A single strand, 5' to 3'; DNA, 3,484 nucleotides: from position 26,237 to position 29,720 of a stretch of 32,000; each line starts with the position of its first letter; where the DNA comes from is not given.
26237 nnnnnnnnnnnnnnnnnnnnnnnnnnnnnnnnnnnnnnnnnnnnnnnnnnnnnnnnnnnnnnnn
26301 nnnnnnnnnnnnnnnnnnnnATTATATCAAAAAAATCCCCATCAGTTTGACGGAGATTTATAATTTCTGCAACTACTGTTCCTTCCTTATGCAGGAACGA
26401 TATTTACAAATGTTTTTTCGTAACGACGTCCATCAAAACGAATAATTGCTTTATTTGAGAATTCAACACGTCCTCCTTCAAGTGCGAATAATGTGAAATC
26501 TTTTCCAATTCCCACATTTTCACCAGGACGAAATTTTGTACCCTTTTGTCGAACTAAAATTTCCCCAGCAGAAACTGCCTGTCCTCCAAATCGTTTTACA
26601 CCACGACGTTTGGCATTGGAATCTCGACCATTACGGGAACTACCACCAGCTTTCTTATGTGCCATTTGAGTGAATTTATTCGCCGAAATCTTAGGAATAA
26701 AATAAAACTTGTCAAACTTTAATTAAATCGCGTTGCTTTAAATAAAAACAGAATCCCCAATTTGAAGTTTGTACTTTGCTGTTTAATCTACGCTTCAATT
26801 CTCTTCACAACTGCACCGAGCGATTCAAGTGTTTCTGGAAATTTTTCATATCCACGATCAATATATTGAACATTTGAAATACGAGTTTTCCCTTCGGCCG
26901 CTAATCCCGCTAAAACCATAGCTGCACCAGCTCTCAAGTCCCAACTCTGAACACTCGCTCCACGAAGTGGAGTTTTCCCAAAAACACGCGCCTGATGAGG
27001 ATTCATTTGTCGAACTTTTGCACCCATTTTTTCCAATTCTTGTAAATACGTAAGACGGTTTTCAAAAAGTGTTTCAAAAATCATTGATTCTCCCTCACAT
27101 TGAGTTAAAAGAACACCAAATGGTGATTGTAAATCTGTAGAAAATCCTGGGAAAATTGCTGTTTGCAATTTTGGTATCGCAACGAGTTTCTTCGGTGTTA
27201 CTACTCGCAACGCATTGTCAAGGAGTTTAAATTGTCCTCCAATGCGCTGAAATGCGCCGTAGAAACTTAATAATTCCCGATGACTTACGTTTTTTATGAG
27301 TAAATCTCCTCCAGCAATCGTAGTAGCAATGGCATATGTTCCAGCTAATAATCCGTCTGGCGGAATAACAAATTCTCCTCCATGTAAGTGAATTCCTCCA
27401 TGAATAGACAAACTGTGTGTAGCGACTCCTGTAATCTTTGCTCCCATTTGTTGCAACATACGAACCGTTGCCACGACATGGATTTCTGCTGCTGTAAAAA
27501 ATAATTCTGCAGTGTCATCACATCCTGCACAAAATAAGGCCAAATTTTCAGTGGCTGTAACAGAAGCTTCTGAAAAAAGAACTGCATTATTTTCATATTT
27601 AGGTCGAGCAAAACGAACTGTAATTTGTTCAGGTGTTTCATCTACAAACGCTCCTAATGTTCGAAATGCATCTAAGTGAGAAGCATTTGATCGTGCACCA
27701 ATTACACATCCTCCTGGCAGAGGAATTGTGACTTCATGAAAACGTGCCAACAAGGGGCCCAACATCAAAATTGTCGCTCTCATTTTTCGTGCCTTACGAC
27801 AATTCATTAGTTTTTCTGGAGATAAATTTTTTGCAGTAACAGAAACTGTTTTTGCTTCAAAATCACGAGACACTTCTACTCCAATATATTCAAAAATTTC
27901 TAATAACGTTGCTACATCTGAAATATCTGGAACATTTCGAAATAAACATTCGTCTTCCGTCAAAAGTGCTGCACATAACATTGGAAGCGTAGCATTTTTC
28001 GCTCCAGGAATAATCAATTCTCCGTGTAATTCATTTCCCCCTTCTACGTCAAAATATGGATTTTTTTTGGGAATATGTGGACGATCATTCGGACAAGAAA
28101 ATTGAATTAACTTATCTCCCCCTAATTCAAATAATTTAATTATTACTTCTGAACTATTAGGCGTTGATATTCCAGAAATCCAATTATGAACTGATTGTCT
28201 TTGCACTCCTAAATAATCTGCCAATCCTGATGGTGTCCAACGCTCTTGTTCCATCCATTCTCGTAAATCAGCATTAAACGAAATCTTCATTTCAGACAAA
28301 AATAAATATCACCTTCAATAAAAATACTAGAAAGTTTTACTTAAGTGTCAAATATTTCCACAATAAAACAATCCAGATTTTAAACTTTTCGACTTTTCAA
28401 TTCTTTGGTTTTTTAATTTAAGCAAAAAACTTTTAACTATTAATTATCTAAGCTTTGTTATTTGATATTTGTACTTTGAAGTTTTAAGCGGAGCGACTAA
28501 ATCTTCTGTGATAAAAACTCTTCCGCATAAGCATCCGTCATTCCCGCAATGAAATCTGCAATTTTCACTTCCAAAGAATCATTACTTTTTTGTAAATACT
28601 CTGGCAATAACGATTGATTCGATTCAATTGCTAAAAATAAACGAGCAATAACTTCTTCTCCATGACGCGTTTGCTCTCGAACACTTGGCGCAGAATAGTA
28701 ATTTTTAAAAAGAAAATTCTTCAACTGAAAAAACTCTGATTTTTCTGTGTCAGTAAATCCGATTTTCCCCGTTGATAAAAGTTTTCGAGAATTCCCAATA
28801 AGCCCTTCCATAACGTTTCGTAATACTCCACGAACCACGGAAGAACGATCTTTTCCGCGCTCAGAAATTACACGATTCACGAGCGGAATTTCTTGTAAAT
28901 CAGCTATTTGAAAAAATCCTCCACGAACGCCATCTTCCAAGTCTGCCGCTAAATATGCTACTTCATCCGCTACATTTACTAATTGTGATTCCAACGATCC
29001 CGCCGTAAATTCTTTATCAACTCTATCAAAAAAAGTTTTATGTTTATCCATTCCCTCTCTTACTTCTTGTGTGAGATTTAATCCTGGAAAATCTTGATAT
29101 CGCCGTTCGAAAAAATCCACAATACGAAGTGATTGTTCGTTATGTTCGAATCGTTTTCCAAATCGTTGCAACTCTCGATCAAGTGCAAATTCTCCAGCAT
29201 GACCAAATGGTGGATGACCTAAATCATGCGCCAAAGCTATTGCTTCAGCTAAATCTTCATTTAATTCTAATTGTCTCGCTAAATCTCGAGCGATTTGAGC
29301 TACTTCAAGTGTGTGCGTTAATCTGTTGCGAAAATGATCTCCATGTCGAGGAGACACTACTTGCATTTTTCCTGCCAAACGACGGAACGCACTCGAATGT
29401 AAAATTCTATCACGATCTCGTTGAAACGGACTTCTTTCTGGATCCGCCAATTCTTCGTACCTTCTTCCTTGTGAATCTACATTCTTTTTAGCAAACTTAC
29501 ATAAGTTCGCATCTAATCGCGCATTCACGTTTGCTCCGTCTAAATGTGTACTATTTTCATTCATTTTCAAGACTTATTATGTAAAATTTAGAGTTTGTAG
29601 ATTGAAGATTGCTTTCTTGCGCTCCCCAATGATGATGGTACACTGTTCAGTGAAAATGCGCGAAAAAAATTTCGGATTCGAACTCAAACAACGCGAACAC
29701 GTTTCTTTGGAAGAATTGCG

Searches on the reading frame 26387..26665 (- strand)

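Call 51: search_protein_families(library=pfam, proteins=[window:26387-26665:-], max_evalue=0.01)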
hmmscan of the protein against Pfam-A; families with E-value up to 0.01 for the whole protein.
window:26387-26665:- (92 aa): 1 family
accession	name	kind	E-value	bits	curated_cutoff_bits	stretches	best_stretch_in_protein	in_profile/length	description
PF01016.24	Ribosomal_L27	-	3.3e-35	120.4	20.5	1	2-72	1-71/79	Ribosomal L27 protein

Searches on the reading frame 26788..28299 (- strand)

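Call 9: search_protein_families(library=pfam, proteins=[window:26788-28299:-])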
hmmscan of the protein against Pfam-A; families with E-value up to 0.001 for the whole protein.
window:26788-28299:- (503 aa): 2 families
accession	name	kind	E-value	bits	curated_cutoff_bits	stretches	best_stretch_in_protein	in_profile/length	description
PF00275.25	EPSP_synthase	-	3.3e-72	244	22.8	1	85-491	1-417/417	EPSP synthase (3-phosphoshikimate 1-carboxyvinyltransferase)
PF01381.28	HTH_3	-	0.00037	20.9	23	0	12-52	1-41/55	Helix-turn-helix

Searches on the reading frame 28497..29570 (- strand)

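Call 9: search_protein_families(library=pfam, proteins=[window:28497-29570:-])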
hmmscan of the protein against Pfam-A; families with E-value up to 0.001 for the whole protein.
window:28497-29570:- (357 aa): 2 families
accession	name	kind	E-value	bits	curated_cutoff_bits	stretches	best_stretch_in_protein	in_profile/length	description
PF01966.28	HD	-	5.6e-16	59.3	22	1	83-205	1-114/116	HD domain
PF13286.11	HD_assoc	-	4.7e-15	56.3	22.2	1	271-352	2-88/91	Phosphohydrolase-associated domain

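Call 52: search_protein_families(library=ncbifam, proteins=[window:28497-29570:-], max_evalue=0.01)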
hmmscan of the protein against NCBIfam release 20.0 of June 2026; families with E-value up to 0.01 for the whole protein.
window:28497-29570:- (357 aa): 16 families
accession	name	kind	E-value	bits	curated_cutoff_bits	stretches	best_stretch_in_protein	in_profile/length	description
NF002326.0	PRK01286.1-1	equivalog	1.3e-94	317.7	390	2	18-241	4-234/379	deoxyguanosinetriphosphate triphosphohydrolase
NF002327.0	PRK01286.1-2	equivalog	4.4e-91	305.5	393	1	19-352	12-332/345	deoxyguanosinetriphosphate triphosphohydrolase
NF002328.0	PRK01286.1-3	equivalog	7.2e-81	272.2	467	3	24-178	16-169/404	deoxyguanosinetriphosphate triphosphohydrolase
TIGR01353.1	dGTP_triPase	subfamily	3.8e-72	244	152.35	2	45-181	1-147/389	dGTP triphosphohydrolase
NF002329.0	PRK01286.1-4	equivalog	1.3e-69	235.1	494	1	16-349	8-327/342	deoxyguanosinetriphosphate triphosphohydrolase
NF041026.1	antiphage_dGTPase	exception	3.3e-60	204.4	400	2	42-184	12-163/425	anti-phage deoxyguanosine triphosphatase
NF002330.0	PRK01286.1-5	equivalog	3.2e-59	201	511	1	23-258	2-254/384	deoxyguanosinetriphosphate triphosphohydrolase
NF002829.0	PRK03007.1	equivalog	1.1e-52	179.4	385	2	35-167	16-154/425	deoxyguanosinetriphosphate triphosphohydrolase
NF003701.1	PRK05318.1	subfamily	3e-51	174.6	383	2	42-184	13-165/426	anti-phage deoxyguanosine triphosphatase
NF002205.0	PRK01096.1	equivalog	2.2e-31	109.4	439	2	39-132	18-127/444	deoxyguanosinetriphosphate triphosphohydrolase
NF003429.0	PRK04926.1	equivalog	8.7e-21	74.3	405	1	48-140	31-142/500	dGTPase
TIGR00277.1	HDIG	domain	1e-06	28.5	27.6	1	83-120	5-42/84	HDIG domain-containing metalloprotein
TIGR03319.1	RNase_Y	equivalog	0.00061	18.4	454.35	1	81-119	328-366/514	ribonuclease Y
NF005519.0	PRK07152.1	equivalog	0.0013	17.7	315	1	82-117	196-231/361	nicotinate-nucleotide adenylyltransferase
TIGR00488.1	TIGR00488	equivalog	0.0052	16.7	70.15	0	82-118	8-44/173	bis(5'-nucleosyl)-tetraphosphatase (symmetrical) YqeK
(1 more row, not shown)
